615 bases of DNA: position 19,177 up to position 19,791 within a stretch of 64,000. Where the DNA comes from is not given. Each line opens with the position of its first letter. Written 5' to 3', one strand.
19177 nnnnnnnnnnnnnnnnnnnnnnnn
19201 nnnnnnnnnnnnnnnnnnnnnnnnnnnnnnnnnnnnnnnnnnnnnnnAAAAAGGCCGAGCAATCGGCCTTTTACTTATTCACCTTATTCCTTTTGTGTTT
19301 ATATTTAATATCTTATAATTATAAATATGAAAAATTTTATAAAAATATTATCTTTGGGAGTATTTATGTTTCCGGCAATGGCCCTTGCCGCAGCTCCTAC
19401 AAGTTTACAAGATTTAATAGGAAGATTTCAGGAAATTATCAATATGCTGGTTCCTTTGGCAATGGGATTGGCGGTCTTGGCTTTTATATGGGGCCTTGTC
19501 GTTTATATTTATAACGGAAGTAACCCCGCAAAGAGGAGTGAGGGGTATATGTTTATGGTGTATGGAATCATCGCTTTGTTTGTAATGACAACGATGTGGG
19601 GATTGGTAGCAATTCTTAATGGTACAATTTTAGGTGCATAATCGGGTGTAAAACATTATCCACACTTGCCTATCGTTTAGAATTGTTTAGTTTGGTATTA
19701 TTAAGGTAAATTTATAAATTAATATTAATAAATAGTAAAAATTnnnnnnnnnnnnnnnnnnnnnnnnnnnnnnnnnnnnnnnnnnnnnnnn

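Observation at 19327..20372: Three tandem paralogs of ~100-aa, two-helix membrane proteins resembling VirB2/TrbC-type pilins, next to a Cys-rich lipoprotein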

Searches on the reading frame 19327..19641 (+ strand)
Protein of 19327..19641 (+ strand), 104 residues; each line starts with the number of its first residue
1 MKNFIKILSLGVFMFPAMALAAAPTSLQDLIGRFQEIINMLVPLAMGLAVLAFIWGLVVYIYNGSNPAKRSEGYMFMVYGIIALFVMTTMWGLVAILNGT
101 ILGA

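Call 3: search_protein_families(library=pfam, proteins=[window:19327-19641:+], max_evalue=1)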
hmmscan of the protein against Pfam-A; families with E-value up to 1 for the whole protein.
window:19327-19641:+ (104 aa): 5 families
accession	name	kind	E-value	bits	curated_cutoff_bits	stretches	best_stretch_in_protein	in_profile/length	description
PF18895.5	T4SS_pilin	-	4.5e-08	33.5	26.6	1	35-96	10-70/71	Type IV secretion system pilin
PF10951.13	DUF2776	-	0.0061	16.4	26.1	1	20-89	54-123/348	Protein of unknown function (DUF2776)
PF18920.5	DUF5671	-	0.013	15.9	28.4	1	27-103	35-108/132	Domain of unknown function (DUF5671)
PF06781.17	CrgA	-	0.04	14.5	24.8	1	39-91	33-88/89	Cell division protein CrgA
PF20563.3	DUF6773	-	0.24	11.7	27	1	38-98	86-145/163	Family of unknown function (DUF6773)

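Call 4: search_protein_families(library=ncbifam, proteins=[window:19327-19641:+], max_evalue=1)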
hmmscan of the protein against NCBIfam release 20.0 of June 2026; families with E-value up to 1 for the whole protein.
window:19327-19641:+ (104 aa): 3 families
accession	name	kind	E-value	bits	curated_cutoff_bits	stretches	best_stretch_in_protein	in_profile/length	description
NF045849.1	ICE_MMCAP2_0565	equivalog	0.0035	17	40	1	36-101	11-80/80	Mbov_0395 family pilin-like conjugal transfer protein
NF002595.0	PRK02251.2-1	equivalog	0.094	13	109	1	39-91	29-83/84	cell division protein CrgA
NF002593.0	PRK02251.1-2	equivalog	0.47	10.1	141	1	40-91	102-156/157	cell division protein CrgA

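Call 9: find_encoding_contigs(protein=window:19327-19641:+, flank=10000, max_places=6)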
Protein window:19327-19641:+ (104 aa): 24 contigs read that carry it; 6 places shown.
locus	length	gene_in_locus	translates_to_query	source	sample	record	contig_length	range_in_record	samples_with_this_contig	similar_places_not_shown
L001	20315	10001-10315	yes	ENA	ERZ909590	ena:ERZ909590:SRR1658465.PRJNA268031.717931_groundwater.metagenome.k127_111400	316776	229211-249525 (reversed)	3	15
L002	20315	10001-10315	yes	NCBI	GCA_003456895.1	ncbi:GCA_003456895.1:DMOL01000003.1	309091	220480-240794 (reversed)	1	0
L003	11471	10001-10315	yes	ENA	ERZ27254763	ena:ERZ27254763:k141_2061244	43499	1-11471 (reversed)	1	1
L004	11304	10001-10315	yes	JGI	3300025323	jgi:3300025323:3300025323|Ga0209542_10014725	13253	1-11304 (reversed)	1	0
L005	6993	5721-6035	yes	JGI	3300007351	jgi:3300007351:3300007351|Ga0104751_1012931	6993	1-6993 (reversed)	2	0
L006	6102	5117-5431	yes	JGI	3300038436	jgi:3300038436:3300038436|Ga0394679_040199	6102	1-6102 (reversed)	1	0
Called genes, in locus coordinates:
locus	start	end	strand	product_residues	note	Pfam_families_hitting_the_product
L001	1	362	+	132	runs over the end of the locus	-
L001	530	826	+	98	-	PF01783:Ribosomal_L32p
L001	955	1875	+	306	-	PF01029:NusB, PF00293:NUDIX (weak)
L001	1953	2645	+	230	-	PF22935:RM44_endonuclase, PF14622:Ribonucleas_3_3, PF00636:Ribonuclease_3, PF00035:dsrm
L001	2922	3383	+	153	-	-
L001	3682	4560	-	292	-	PF02481:DNA_processg_A, PF17782:WHD_DprA (faint)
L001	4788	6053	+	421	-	PF02403:Seryl_tRNA_N, PF00587:tRNA-synt_2b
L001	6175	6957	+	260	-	-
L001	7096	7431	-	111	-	-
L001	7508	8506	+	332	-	PF01207:Dus, PF01180:DHO_dh (faint)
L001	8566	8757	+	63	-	-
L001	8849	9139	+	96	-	PF00581:Rhodanese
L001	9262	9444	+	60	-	-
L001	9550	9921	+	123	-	-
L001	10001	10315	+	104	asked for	PF18895:T4SS_pilin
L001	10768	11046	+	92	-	PF18895:T4SS_pilin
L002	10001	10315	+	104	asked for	PF18895:T4SS_pilin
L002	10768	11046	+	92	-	PF18895:T4SS_pilin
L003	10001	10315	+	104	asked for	PF18895:T4SS_pilin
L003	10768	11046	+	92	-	PF18895:T4SS_pilin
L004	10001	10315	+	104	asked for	PF18895:T4SS_pilin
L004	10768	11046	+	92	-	PF18895:T4SS_pilin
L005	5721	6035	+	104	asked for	PF18895:T4SS_pilin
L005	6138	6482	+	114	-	PF18895:T4SS_pilin (weak)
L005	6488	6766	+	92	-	PF18895:T4SS_pilin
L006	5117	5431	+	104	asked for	PF18895:T4SS_pilin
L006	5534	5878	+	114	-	PF18895:T4SS_pilin (weak)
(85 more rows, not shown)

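Call 10: find_homologous_proteins(query=A1, max_evalue=0.001)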
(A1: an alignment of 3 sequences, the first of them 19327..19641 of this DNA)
Query A1 (3 sequences) (104 aa, profile of the alignment): 471 proteins with E <= 0.001 among 2372 candidates; the best 120 are listed.
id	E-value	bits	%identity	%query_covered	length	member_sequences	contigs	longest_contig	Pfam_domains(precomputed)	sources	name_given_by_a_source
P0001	5.2e-44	166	38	96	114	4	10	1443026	-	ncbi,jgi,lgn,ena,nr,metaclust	ncbi:TPA: hypothetical protein DCZ46_03990 [Candidatus Campbellbacteria bacterium]|nr:MAG: protein o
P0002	1.8e-38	149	37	96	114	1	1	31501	-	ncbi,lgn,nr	ncbi:MAG: hypothetical protein PHX25_01115 [Candidatus Pacebacteria bacterium]|nr:hypothetical prote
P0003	6.2e-38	147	55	38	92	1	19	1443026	PF18895.6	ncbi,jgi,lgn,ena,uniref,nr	ncbi:TPA: hypothetical protein DCZ46_03985 [Candidatus Campbellbacteria bacterium]|uniref:Uncharacte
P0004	1.3e-37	146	37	96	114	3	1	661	-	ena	-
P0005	3.2e-36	141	52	51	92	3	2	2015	PF18895.6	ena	-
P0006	3.2e-35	138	42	96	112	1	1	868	PF18895.6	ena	-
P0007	5.8e-35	137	52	51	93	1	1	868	PF18895.6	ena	-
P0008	6.5e-34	134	47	70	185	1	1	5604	PF18895.6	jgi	-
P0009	1.7e-33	133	100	88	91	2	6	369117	PF18895.6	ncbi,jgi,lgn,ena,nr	ncbi:MAG: hypothetical protein UR79_C0002G0070 [Candidatus Campbellbacteria bacterium GW2011_GWD1_35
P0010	3.3e-33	132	42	80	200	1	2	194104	PF18895.6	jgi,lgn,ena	-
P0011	1.7e-30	123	40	96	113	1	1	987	PF18895.6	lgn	-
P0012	9.0e-30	121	85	88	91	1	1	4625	PF18895.6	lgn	-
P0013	1.3e-29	120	37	96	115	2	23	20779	-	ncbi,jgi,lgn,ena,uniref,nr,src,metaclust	ncbi:hypothetical protein A3E89_01815 [Candidatus Campbellbacteria bacterium RIFCSPHIGHO2_12_FULL_35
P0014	3.5e-29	119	87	88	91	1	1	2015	PF18895.6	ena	-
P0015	8.6e-28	114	37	96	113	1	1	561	PF18895.6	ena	-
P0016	1.0e-27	114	42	92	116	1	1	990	PF18895.6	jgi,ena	-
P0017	2.5e-27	113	84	88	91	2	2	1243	PF18895.6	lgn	-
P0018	2.0e-26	110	62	97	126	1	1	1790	PF18895.6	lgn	-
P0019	2.7e-26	109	40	90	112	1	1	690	PF18895.6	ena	-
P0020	5.2e-26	109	41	96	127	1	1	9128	PF18895.6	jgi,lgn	-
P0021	1.6e-25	107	47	82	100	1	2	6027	PF18895.6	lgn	-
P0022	1.9e-25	107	41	91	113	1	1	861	PF18895.6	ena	-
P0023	3.6e-25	106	43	96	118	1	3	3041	PF18895.6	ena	-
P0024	4.7e-25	105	41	91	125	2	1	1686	PF18895.6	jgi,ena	-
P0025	2.1e-24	103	41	91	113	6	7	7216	PF18895.6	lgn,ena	-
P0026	2.9e-24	103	49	75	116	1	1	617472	PF18895.6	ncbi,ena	-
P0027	7.3e-24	102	42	97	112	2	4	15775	PF18895.6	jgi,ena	-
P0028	7.4e-24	102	42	88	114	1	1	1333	PF18895.6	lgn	-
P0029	8.8e-24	101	38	80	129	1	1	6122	PF18895.6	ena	-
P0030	1.3e-23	101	40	97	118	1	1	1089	PF18895.6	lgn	-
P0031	1.4e-23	101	38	80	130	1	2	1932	PF18895.6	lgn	-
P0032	1.7e-23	100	40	64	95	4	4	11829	PF18895.6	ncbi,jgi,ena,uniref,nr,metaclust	ncbi:hypothetical protein A3E89_01820 [Candidatus Campbellbacteria bacterium RIFCSPHIGHO2_12_FULL_35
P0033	1.8e-23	100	43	80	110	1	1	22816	PF18895.6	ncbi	ncbi:pilin [candidate division KSB1 bacterium]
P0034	1.8e-23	100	46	86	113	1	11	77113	PF18895.6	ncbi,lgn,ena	ncbi:MAG: pilin [Patescibacteria group bacterium]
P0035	2.3e-23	100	34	62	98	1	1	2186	PF18895.6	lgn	-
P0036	4.2e-23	99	42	95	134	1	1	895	PF18895.6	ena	-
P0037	4.2e-23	99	43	87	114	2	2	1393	PF18895.6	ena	-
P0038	4.6e-23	99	43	85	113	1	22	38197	PF18895.6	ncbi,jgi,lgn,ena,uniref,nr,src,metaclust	ncbi:hypothetical protein A3D62_03280 [Candidatus Kaiserbacteria bacterium RIFCSPHIGHO2_02_FULL_49_1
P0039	5.6e-23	99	47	87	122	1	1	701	PF18895.6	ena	-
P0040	6.7e-23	99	34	88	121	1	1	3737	PF18895.6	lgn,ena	-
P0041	7.6e-23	98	49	67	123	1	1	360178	PF18895.6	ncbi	-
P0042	1.2e-22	98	47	94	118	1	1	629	PF18895.6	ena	-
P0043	1.3e-22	98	46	71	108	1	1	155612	PF18895.6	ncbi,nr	ncbi:MAG: hypothetical protein OQJ98_01635 [Candidatus Pacebacteria bacterium]|nr:hypothetical prote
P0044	1.6e-22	97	43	99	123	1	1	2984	PF18895.6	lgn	-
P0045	1.9e-22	97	35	91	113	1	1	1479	PF18895.6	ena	-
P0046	2.1e-22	97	44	78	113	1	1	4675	PF18895.6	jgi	jgi:ethanolamine transporter EutH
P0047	2.8e-22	97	42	96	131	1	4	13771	PF18895.6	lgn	-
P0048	4.8e-22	96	41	85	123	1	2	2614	PF18895.6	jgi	jgi:hypothetical protein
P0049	5.3e-22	96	39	87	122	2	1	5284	PF18895.6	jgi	jgi:succinate dehydrogenase/fumarate reductase cytochrome b subunit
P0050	5.8e-22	95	39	96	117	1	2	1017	PF18895.6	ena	-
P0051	6.4e-22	95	35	96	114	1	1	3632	PF18895.6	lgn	-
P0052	6.8e-22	95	44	97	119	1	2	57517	PF18895.6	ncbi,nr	ncbi:pilin [Patescibacteria group bacterium]|nr:pilin [Patescibacteria group bacterium] MCG2694552.1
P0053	7.5e-22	95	44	90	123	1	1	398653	PF18895.6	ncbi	-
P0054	8.1e-22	95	41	82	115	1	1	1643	PF18895.6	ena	-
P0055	9.1e-22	95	42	96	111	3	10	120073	PF18895.6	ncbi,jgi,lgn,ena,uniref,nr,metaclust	ncbi:hypothetical protein A2442_01215 [Candidatus Campbellbacteria bacterium RIFOXYC2_FULL_35_25]|un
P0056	9.6e-22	95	47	80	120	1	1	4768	PF18895.6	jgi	jgi:uncharacterized membrane protein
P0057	1.1e-21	95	39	97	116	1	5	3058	PF18895.6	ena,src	-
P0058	1.1e-21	95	35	82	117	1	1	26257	PF18895.6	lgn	-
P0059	1.1e-21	95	39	81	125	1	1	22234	PF18895.6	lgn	-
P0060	1.4e-21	94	39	93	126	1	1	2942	PF18895.6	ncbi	-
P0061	2.3e-21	94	32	84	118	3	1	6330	PF18895.6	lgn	-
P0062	2.4e-21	94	41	62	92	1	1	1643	PF18895.6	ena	-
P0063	2.6e-21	93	31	94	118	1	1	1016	PF18895.6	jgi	jgi:ethanolamine transporter EutH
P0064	2.9e-21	93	41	96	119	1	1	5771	PF18895.6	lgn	-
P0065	3.0e-21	93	36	94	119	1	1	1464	PF18895.6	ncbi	-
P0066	3.1e-21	93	39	97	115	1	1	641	PF18895.6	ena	-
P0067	3.9e-21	93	40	86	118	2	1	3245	PF18895.6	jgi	-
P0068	3.9e-21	93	34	73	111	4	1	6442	PF18895.6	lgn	-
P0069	4.1e-21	93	45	68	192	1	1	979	PF18895.6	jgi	jgi:hypothetical protein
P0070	4.2e-21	93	39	96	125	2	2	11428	PF18895.6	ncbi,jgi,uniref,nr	ncbi:MAG: hypothetical protein COV07_01205 [Candidatus Vogelbacteria bacterium CG10_big_fil_rev_8_21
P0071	4.4e-21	93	44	92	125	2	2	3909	PF18895.6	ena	-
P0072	4.5e-21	93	40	99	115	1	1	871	PF18895.6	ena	-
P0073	4.9e-21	93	53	95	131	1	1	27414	PF18895.6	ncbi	-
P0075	5.9e-21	92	49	89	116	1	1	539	PF18895.6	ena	-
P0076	6.0e-21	92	37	90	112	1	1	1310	PF18895.6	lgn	-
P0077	6.8e-21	92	51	86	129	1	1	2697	PF18895.6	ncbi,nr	ncbi:hypothetical protein KKC45_03580 [Patescibacteria group bacterium]|nr:hypothetical protein [Pat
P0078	6.9e-21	92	43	96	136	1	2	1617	PF18895.6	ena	-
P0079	7.8e-21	92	36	91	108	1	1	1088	PF18895.6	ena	-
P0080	9.4e-21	92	46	71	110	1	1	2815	PF18895.6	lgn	-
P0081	9.7e-21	92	47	89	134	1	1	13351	PF18895.6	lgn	-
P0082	1.1e-20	91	44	69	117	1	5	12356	PF18895.6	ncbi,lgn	-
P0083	1.2e-20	91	39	90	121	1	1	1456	PF18895.6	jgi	jgi:hypothetical protein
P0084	1.2e-20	91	31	81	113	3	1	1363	PF18895.6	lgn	-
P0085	1.5e-20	91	45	98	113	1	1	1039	PF18895.6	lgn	-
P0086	1.7e-20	91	40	96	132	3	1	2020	PF18895.6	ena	-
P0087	1.7e-20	91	38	93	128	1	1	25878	PF18895.6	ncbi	-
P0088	1.9e-20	91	33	90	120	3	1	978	PF18895.6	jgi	jgi:hypothetical protein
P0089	2.0e-20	91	39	88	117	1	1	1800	PF18895.6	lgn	-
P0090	2.3e-20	90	40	94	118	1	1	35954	PF18895.6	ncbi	-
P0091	2.4e-20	90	40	90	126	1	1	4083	PF18895.6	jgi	jgi:hypothetical protein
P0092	2.4e-20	90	39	78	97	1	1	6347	PF18895.6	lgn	-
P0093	2.6e-20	90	40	80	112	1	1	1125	PF18895.6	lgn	-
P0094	2.8e-20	90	37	96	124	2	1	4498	PF18895.6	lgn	-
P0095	2.9e-20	90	35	92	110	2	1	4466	PF18895.6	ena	-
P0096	3.6e-20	90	34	88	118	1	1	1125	PF18895.6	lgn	-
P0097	3.9e-20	90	37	89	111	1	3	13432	PF18895.6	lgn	-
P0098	4.1e-20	90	41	89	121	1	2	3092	PF18895.6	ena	-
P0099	4.2e-20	90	49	59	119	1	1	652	PF18895.6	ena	-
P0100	4.8e-20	89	31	72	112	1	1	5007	PF18895.6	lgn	-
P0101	4.9e-20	89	33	63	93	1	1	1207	PF18895.6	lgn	-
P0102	5.4e-20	89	41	83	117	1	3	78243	PF18895.6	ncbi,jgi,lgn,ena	ncbi:MAG: pilin [bacterium]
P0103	5.5e-20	89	41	85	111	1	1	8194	PF18895.6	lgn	-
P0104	6.6e-20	89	41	90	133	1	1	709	PF18895.6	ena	-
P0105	7.5e-20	89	46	76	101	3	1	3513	PF18895.6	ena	-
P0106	7.7e-20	89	42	99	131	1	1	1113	PF18895.6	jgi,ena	-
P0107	8.9e-20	88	36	88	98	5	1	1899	PF18895.6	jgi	jgi:hypothetical protein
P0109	1.1e-19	88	33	77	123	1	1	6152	PF18895.6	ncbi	-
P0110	1.1e-19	88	40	99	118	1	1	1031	PF18895.6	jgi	-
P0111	1.3e-19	88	36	82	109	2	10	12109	PF18895.6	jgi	jgi:uncharacterized membrane-anchored protein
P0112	1.3e-19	88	38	95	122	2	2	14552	PF18895.6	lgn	-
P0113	1.3e-19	88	40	75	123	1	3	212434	PF18895.6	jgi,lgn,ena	-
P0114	1.4e-19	88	46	63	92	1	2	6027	PF18895.6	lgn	-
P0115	1.6e-19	88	35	95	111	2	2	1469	PF18895.6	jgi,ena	-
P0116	1.6e-19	88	39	77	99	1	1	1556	PF18895.6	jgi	-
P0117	1.8e-19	87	41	88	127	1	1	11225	PF18895.6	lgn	-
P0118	1.9e-19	87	36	94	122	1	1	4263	PF18895.6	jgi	jgi:hypothetical protein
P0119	2.0e-19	87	42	66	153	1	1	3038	PF18895.6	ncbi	-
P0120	2.0e-19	87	41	73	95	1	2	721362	PF18895.6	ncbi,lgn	ncbi:MAG: pilin [Patescibacteria group bacterium UBA2163]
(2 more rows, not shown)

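Call 19: search_solved_structures(query=A2, max_evalue=10, show_alignments=3)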
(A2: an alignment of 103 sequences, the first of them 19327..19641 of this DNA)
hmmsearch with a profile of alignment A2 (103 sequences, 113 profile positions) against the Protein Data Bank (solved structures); distinct sequences matched with E-value up to 10: 25.
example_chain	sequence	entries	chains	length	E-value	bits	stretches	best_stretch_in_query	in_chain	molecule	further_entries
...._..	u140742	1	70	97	0.0027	20.6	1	5-53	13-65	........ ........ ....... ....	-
9hmf_O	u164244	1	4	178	0.04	16.8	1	61-110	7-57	Flagellar protein FliL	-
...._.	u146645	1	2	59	0.36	13.7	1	9-45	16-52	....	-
8q30_A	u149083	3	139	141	0.39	13.6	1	30-62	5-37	DUF4352 domain-containing protein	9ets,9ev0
6jlu_Z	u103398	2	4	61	0.41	13.5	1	8-45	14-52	PsbZ | Photosystem II reaction center protein Z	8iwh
8yq5_E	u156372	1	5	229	1.5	11.7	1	8-93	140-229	de novo designed ion channel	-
1ehk_A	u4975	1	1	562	2.7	10.9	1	32-61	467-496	BA3-TYPE CYTOCHROME-C OXIDASE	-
1xme_A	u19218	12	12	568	2.7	10.9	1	32-61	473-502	Cytochrome c oxidase polypeptide I | Cytochrome c oxidase subunit 1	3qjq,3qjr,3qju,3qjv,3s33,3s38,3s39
2qpd_A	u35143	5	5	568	2.7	10.9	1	32-61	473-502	Cytochrome c oxidase subunit 1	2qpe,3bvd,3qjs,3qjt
4fa7_A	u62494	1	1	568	2.7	10.9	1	32-61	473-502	Cytochrome c oxidase subunit 1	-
4faa_A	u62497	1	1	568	2.7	10.9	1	32-61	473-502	Cytochrome c oxidase subunit 1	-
4gp4_A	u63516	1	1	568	2.7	10.9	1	32-61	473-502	Cytochrome c oxidase subunit 1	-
3s8f_A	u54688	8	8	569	2.7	10.9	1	32-61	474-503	Cytochrome c oxidase subunit 1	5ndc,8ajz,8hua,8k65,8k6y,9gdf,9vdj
3s8g_A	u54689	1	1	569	2.7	10.9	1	32-61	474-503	Cytochrome c oxidase subunit 1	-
4g70_A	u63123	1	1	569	2.7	10.9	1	32-61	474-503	Cytochrome c oxidase subunit 1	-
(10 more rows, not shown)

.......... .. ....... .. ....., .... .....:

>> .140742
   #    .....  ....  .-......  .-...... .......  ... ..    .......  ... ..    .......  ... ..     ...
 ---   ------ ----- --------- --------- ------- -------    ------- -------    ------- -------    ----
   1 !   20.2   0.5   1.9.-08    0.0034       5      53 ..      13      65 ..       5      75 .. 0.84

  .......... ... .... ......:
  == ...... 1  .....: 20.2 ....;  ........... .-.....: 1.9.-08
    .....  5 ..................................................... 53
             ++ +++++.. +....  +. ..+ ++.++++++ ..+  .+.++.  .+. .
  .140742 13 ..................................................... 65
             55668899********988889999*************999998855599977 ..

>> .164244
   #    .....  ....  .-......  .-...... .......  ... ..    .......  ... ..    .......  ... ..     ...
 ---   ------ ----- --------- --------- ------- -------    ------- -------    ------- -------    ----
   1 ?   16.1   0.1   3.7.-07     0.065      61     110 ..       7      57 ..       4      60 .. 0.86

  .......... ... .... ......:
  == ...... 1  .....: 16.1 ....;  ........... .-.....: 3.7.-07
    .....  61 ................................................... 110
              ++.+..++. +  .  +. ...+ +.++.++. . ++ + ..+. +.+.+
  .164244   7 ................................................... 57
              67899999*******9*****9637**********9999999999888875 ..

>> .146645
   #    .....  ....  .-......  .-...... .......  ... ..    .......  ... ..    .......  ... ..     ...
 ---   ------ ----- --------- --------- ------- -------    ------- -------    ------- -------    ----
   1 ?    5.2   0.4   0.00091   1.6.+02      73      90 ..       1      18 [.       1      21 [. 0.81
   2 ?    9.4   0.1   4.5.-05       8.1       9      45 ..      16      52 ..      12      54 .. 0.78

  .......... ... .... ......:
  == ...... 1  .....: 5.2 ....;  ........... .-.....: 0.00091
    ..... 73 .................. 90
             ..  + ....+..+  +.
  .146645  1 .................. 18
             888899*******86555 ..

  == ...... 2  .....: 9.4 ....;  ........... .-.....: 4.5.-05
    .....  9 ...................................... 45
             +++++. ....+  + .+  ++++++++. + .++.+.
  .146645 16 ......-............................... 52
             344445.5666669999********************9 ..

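Call 21: find_encoding_contigs(protein=P0120, flank=10000, max_places=2)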
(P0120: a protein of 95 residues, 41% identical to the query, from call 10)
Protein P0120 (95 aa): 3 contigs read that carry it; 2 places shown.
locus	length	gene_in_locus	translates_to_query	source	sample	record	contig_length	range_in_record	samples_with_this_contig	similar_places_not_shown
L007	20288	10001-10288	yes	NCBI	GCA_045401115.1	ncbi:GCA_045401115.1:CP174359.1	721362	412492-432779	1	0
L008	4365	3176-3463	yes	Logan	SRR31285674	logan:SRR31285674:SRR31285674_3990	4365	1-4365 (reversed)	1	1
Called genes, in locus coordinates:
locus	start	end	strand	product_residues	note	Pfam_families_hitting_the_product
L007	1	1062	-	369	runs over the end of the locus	PF03129:HGTP_anticodon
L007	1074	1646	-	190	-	PF10502:Peptidase_S26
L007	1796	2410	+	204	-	PF01195:Pept_tRNA_hydro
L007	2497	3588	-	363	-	PF21543:CvfB_2nd (faint), PF23459:S1_RRP5 (faint), PF00575:S1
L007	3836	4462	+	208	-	PF13483:Lactamase_B_3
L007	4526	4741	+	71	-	-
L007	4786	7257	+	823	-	PF00521:DNA_topoisoIV, PF03989:DNA_gyraseA_C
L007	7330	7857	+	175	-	PF01209:Ubie_methyltran, PF13489:Methyltransf_23 (weak), PF13847:Methyltransf_31, PF08241:Methyltransf_11, PF08242:Methyltransf_12, PF13649:Methyltransf_25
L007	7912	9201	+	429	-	PF01547:SBP_bac_1, PF13416:SBP_bac_8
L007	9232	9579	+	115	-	PF04956:TrbC (weak), PF18895:T4SS_pilin (weak)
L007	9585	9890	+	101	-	PF18895:T4SS_pilin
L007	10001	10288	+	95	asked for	PF18895:T4SS_pilin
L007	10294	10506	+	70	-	-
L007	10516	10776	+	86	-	PF18895:T4SS_pilin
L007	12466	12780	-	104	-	PF02033:RBFA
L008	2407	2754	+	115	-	PF04956:TrbC (weak), PF18895:T4SS_pilin (weak)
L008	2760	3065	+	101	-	PF18895:T4SS_pilin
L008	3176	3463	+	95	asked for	PF18895:T4SS_pilin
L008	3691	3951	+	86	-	PF18895:T4SS_pilin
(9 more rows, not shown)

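Call 22: find_encoding_contigs(protein=P0026, flank=10000, max_places=2)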
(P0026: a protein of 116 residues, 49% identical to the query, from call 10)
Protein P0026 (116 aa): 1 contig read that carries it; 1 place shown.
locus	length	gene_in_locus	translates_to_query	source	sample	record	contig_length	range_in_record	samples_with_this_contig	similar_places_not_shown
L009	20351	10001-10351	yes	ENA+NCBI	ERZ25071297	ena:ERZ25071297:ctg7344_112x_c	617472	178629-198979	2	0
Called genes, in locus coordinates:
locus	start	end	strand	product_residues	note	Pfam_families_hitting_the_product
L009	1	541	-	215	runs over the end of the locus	PF10502:Peptidase_S26, PF00717:Peptidase_S24 (weak)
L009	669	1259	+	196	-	PF01195:Pept_tRNA_hydro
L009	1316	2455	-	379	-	PF21710:Spt6_S1 (faint), PF00575:S1 (weak), PF23459:S1_RRP5 (faint), PF00575:S1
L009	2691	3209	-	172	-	-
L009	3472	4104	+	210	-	PF13483:Lactamase_B_3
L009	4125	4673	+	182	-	-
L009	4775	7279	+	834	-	PF00521:DNA_topoisoIV, PF03989:DNA_gyraseA_C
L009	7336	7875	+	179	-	PF01209:Ubie_methyltran, PF13847:Methyltransf_31, PF08241:Methyltransf_11, PF08242:Methyltransf_12, PF13649:Methyltransf_25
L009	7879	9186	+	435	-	-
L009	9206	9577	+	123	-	PF04956:TrbC (weak), PF18895:T4SS_pilin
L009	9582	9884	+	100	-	-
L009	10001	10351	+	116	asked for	PF18895:T4SS_pilin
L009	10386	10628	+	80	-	PF18895:T4SS_pilin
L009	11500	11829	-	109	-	PF02033:RBFA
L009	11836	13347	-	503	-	PF00009:GTP_EFTU, PF00071:Ras, PF00350:Dynamin_N (faint), PF01926:MMR_HSR1, PF02421:FeoB_N (weak), PF08477:Roc (weak), PF22042:EF-G_D2, PF11987:IF-2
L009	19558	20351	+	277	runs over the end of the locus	PF18895:T4SS_pilin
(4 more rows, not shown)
